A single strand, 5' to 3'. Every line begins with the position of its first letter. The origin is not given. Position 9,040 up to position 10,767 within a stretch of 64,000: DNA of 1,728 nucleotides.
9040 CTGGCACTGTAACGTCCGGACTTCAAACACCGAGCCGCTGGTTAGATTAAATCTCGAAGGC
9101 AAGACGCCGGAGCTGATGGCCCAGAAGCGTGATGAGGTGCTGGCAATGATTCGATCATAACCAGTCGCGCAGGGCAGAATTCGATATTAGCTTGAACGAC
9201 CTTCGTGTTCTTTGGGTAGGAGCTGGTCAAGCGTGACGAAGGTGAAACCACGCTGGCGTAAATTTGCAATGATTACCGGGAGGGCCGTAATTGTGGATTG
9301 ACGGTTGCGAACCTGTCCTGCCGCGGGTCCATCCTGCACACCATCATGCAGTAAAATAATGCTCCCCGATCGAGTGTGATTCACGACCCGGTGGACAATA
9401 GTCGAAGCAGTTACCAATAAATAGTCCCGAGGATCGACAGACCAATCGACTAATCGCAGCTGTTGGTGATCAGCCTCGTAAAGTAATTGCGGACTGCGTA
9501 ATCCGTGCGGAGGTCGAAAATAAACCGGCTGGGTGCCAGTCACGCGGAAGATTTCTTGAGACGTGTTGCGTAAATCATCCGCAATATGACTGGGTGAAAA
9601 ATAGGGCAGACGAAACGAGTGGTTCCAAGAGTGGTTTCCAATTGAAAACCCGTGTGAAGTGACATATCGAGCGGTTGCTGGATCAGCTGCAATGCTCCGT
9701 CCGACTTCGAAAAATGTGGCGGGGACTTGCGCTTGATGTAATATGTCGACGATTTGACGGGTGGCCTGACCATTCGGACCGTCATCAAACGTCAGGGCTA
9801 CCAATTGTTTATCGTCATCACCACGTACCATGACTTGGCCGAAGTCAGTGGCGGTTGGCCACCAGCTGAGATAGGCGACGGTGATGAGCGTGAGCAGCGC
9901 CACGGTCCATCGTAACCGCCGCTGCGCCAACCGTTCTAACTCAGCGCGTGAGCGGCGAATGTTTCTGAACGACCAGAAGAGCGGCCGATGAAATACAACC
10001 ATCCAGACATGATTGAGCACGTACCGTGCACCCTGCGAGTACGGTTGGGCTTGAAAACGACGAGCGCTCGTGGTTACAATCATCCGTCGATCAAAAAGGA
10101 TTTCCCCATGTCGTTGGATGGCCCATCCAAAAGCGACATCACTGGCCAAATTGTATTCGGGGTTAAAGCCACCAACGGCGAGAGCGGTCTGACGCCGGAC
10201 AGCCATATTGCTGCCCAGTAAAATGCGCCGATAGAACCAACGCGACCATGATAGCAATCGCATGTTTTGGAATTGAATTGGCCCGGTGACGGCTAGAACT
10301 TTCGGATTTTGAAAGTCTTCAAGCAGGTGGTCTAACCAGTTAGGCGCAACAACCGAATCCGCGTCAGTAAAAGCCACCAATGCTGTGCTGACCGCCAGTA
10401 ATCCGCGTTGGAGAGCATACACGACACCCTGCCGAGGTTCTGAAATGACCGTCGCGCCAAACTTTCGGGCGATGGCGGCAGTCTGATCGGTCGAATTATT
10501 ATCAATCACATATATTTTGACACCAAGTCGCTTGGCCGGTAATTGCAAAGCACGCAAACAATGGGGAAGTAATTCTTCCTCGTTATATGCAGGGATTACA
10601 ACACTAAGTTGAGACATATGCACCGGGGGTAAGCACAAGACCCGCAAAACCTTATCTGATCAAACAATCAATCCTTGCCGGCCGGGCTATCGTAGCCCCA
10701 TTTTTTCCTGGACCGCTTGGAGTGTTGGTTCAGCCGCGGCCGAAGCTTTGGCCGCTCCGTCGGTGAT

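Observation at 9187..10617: Single polypeptide fusing a GT2 glycosyltransferase to a CE4 (NodB-type) deacetylase across a TM helix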

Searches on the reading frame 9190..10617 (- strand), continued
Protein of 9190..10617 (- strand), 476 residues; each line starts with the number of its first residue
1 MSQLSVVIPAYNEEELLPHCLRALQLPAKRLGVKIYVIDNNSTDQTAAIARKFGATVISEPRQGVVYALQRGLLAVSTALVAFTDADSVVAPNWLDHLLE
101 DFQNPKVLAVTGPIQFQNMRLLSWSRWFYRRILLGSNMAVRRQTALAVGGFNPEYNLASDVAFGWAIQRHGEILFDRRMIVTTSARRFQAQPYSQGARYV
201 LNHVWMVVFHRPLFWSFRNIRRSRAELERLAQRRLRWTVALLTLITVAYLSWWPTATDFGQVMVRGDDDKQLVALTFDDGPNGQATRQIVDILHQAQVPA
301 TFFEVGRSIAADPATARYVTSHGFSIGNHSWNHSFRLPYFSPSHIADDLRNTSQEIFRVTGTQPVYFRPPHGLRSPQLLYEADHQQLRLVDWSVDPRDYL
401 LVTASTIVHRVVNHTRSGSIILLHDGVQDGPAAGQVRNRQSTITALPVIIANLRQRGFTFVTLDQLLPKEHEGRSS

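Call 67: search_protein_families(library=pfam, proteins=[L025:7226-7921:+, L025:7936-8937:+, L025:9495-9992:+, L025:10010-10789:+, L025:10862-11314:+, L025:11326-12234:+, L024:7271-9688:+, L024:9893-10633:+, L024:10770-11228:+, L024:11307-12236:+], max_evalue=0.001)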
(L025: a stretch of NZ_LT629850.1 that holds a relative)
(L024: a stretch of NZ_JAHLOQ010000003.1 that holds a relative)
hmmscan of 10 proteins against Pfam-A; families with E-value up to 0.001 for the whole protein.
L025:7226-7921:+ (232 aa): 1 family
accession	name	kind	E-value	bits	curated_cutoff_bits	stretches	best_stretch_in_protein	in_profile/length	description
PF01048.26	PNP_UDP_1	-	6.7e-55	186.5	25.1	1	3-229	1-232/233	Phosphorylase superfamily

L025:7936-8937:+ (334 aa): 1 family
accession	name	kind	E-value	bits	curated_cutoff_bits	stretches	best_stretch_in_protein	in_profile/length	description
PF00579.31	tRNA-synt_1b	-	4.8e-79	266.1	21.1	1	4-283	5-291/292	tRNA synthetases class I (W and Y)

L025:9495-9992:+ (166 aa): 1 family
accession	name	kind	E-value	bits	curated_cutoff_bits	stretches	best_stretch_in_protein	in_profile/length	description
PF01258.23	zf-dskA_traR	-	1.1e-08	35.4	24.9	1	90-120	1-31/36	Prokaryotic dksA/traR C4-type zinc finger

L025:10010-10789:+ (260 aa): 3 families
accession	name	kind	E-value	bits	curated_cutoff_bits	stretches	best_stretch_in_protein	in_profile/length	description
PF01522.26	Polysacc_deac_1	-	8e-43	145.8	23.1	1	53-174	2-122/124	Polysaccharide deacetylase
PF03065.20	Glyco_hydro_57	-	2.5e-06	27.5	21.2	1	108-177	100-170/291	Glycosyl hydrolase family 57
PF10096.14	DUF2334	-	3.1e-05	24.1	26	1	75-209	20-170/203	Uncharacterized protein conserved in bacteria (DUF2334)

L025:10862-11314:+ (151 aa): 2 families
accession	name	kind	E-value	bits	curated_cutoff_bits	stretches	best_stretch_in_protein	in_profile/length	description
PF01252.23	Peptidase_A8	-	2.2e-39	135.3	25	1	6-142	1-142/142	Signal peptidase (SPase) II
PF13273.12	DUF4064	-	0.00011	22.7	32.1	1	17-97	32-99/102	Protein of unknown function (DUF4064)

L025:11326-12234:+ (303 aa): 2 families
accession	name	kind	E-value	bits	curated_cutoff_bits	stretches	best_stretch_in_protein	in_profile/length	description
PF00849.27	PseudoU_synth_2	-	5e-35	121.4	26.8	1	89-242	1-150/152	RNA pseudouridylate synthase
PF01479.30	S4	-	2.2e-11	43.7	22.8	1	17-62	2-48/48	S4 domain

L024:7271-9688:+ (806 aa): 6 families
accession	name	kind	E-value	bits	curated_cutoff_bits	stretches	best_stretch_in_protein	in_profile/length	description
PF13603.12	tRNA-synt_1_2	-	4.4e-67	225.6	25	1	221-391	1-184/185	Leucyl-tRNA synthetase, editing domain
PF00133.28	tRNA-synt_1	-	1.8e-60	205.3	22.7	2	12-225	1-226/414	tRNA synthetases class I (I, L, M and V)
PF09334.17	tRNA-synt_1g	-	6.3e-39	134.3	20.1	2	41-180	7-143/391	tRNA synthetases class I (M)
PF08264.19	Anticodon_1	-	4.5e-24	85.4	25.1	1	644-769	1-145/148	Anticodon-binding domain of tRNA ligase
PF01406.26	tRNA-synt_1e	-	2.7e-09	37.3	27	1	549-610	236-296/301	tRNA synthetases class I (C) catalytic domain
PF01921.24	tRNA-synt_1f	-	4.7e-05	22.9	27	0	560-606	275-321/360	tRNA synthetases class I (K)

L024:9893-10633:+ (247 aa): 3 families
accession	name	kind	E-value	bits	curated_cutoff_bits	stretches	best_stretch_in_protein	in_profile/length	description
PF01522.26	Polysacc_deac_1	-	2.8e-43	147.3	23.1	1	46-167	2-122/124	Polysaccharide deacetylase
PF10096.14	DUF2334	-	5.1e-07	29.9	26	1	94-170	57-144/203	Uncharacterized protein conserved in bacteria (DUF2334)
PF03065.20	Glyco_hydro_57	-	7.2e-06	26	21.2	1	103-170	102-170/291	Glycosyl hydrolase family 57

L024:10770-11228:+ (153 aa): 1 family
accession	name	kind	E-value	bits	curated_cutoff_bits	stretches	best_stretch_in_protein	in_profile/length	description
PF01252.23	Peptidase_A8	-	1.1e-38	133.1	25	1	6-142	2-142/142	Signal peptidase (SPase) II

L024:11307-12236:+ (310 aa): 2 families
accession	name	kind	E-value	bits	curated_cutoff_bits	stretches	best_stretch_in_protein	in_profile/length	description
PF00849.27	PseudoU_synth_2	-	7.9e-34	117.5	26.8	1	96-251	1-152/152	RNA pseudouridylate synthase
PF01479.30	S4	-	3.5e-11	43.1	22.8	1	24-69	2-48/48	S4 domain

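Call 84: find_encoding_contigs(protein=P0021, flank=8000, max_places=1)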
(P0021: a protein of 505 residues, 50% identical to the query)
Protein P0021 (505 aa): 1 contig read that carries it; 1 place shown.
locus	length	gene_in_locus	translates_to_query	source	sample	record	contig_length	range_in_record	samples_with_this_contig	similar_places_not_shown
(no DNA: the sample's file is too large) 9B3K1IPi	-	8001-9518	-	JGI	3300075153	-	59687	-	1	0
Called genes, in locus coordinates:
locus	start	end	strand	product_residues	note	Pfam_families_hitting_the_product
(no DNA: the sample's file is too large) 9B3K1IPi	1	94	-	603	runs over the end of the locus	PF07705:CARDB, PF13860:FlgD_ig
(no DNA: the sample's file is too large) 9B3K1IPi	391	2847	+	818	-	-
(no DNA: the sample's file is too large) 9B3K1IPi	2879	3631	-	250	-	-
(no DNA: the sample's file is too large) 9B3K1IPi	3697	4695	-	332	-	PF01408:GFO_IDH_MocA, PF22725:GFO_IDH_MocA_C3, PF02894:GFO_IDH_MocA_C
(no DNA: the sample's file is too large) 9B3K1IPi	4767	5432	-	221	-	-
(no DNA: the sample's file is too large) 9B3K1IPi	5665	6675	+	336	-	-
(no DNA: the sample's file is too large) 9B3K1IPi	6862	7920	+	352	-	PF00487:FA_desaturase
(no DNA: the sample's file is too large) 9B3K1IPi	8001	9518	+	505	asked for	PF00535:Glycos_transf_2, PF12804:NTP_transf_3 (faint), PF13641:Glyco_tranf_2_3, PF13506:Glyco_transf_21 (faint), PF13632:Glyco_trans_2_3 (weak), PF01522:Polysacc_deac_1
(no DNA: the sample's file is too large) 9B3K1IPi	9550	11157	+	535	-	-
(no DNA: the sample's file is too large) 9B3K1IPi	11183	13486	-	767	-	PF00112:Peptidase_C1, PF13860:FlgD_ig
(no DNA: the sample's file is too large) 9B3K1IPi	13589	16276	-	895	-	PF13240:Zn_Ribbon_1 (faint), PF00069:Pkinase, PF01636:APH (faint), PF07714:PK_Tyr_Ser-Thr, PF03109:ABC1 (weak)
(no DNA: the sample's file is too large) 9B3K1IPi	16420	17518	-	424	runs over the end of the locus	PF13860:FlgD_ig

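Call 85: find_encoding_contigs(protein=P0013, flank=8000, max_places=1)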
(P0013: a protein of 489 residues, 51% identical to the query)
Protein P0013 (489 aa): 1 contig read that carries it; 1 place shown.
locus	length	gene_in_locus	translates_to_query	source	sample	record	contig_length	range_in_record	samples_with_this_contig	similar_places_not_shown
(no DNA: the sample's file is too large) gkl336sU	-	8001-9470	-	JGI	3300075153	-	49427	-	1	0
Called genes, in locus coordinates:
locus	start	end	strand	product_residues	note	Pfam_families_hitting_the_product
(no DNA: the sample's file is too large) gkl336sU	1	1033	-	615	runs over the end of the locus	PF25470:DUF7901 (weak), PF18998:Flg_new_2, PF13860:FlgD_ig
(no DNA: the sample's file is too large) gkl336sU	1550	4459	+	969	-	PF00082:Peptidase_S8, PF13620:CarboxypepD_reg, PF13860:FlgD_ig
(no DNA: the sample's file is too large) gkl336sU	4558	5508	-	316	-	PF02424:ApbE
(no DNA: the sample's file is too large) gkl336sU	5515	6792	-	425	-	PF12094:DUF3570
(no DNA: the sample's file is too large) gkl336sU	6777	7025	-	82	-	PF14086:DUF4266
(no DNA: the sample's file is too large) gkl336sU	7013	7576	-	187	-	PF08534:Redoxin, PF00578:AhpC-TSA, PF00255:GSHPx (weak), PF13098:Thioredoxin_2 (weak), PF00085:Thioredoxin, PF13905:Thioredoxin_8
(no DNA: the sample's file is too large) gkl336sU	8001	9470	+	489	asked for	PF00535:Glycos_transf_2, PF13641:Glyco_tranf_2_3, PF01522:Polysacc_deac_1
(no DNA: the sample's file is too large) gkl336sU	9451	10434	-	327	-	PF01145:Band_7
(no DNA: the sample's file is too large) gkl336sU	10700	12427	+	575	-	PF03629:SASA, PF13860:FlgD_ig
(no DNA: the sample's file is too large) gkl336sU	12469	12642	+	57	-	-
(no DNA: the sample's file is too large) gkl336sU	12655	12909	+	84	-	-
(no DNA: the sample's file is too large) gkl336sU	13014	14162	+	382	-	-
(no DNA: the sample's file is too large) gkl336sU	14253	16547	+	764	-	-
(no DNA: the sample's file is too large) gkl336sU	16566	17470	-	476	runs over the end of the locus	PF13229:Beta_helix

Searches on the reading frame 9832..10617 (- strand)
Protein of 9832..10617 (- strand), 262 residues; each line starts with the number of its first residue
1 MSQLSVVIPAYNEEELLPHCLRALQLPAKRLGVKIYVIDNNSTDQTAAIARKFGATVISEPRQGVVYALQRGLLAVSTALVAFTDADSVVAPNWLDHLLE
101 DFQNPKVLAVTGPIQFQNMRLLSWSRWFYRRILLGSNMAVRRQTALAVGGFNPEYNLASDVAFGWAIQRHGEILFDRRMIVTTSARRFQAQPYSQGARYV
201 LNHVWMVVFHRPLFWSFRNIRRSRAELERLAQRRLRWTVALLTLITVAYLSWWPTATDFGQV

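Call 34: search_solved_structures(query=A2, max_evalue=0.01, show_alignments=3)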
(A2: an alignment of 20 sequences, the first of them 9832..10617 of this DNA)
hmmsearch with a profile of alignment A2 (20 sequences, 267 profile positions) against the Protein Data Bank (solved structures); distinct sequences matched with E-value up to 0.01: 59.
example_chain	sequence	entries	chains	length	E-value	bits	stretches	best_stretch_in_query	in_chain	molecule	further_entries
2z87_A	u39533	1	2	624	7.9e-29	103.9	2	5-176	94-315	Chondroitin synthase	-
2z86_A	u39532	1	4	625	8e-29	103.9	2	5-176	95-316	Chondroitin synthase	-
6yv7_B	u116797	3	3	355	1.1e-23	86.9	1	3-174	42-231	Glycosyl transferase, family 2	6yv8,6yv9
6yv7_A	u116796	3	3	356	1.2e-23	86.9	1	3-174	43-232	Glycosyl transferase, family 2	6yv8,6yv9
6p61_A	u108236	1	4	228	2.6e-21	79.2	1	3-175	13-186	Glycosyltransferase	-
5mlz_A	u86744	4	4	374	1.9e-18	69.8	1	2-113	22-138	Dolichol monophosphate mannose synthase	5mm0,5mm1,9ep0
8vh7_A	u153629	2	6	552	3.5e-18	69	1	3-177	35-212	Heparosan synthase B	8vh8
9omm_A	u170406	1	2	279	3.7e-18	68.9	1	4-170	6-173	Glycosyltransferase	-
9omh_A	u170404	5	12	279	3.7e-18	68.9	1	4-170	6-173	Glycosyltransferase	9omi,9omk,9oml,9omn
8viw_A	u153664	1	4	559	3.7e-18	68.9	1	3-177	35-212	Heparosan synthase B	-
9omj_A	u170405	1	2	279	4.1e-18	68.7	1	4-170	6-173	Glycosyltransferase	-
5hea_A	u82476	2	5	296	6.6e-17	64.8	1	4-118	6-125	Putative glycosyltransferase (GalT1)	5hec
3bcv_A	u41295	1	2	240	7.6e-16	61.3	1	3-100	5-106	Putative glycosyltransferase protein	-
9hwj_A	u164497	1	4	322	2.8e-13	52.9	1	3-143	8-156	Undecaprenyl-phosphate 4-deoxy-4-formamido-L-arabinose transferase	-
22ao_A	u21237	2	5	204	1.6e-12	50.4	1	3-103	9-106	GmaR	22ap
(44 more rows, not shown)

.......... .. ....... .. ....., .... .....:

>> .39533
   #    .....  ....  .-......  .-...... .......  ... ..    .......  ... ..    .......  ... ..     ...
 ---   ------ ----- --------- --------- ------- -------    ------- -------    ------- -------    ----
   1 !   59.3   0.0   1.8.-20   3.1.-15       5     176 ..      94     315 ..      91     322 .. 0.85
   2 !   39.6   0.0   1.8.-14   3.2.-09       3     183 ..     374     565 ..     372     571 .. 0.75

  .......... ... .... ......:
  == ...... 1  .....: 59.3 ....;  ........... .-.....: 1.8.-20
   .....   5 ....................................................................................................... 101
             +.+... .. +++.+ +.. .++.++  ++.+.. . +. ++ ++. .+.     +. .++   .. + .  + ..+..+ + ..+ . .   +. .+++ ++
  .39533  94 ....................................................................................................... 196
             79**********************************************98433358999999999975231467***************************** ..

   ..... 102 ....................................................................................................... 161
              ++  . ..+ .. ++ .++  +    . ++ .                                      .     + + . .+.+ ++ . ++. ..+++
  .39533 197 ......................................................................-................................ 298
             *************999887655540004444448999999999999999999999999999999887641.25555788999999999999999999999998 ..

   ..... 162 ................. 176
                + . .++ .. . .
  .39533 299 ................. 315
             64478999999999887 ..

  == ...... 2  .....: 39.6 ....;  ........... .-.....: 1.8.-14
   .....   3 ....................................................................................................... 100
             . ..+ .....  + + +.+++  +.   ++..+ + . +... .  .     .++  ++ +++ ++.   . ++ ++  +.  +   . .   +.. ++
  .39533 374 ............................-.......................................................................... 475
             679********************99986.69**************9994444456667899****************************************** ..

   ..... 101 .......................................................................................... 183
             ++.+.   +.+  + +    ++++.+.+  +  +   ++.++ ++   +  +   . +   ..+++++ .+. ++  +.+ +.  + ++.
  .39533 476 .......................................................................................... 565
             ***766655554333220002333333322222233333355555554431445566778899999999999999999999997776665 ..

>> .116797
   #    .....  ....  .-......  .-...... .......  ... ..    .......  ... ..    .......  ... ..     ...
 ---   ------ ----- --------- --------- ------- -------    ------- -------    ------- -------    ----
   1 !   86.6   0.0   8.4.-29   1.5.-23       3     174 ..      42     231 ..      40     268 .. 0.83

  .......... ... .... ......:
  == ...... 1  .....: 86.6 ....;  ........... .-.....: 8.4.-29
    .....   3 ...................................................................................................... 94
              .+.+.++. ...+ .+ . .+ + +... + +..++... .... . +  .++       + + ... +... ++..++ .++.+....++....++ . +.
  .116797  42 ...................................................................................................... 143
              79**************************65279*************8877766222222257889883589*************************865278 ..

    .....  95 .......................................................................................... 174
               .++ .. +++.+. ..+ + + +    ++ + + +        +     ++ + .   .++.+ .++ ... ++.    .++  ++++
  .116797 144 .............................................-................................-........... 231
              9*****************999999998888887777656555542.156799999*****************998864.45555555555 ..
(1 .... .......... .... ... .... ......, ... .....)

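Call 44: predict_structure(alignment_id=A2)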
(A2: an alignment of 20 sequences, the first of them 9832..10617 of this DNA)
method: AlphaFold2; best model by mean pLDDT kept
length: 262 residues; sequences in the alignment: 20
mean_pLDDT: 92.2   pTM: 0.87
mean pLDDT of the five models: 92.2, 91.8, 91.7, 91.6, 90.5
residues with pLDDT >= 90: 206; 70-90: 46; 50-70: 10; < 50: 0
segments of 3 or more residues with pLDDT < 50: none
pLDDT, mean of each block of 10 residues (from residue 1): 90 96 97 98 97 98 96 97 97 97 96 91 79 90 97 91 94 95 92 91 90 89 91 94 95 68 55
secondary structure, 60 per line:
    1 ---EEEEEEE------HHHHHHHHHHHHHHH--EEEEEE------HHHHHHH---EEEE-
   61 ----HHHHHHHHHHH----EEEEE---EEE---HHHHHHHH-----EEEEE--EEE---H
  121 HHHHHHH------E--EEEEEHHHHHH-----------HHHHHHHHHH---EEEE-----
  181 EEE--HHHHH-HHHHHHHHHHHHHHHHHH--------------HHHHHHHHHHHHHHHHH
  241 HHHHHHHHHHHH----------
elements in order: E4-10 H17-31 E34-39 H46-52 E56-59 H65-75 E80-84 E88-90 H94-101 E107-111 E114-116 H120-127 E137-141 H142-147 H159-168 E172-175 E181-183 H186-190 H192-209 H224-252
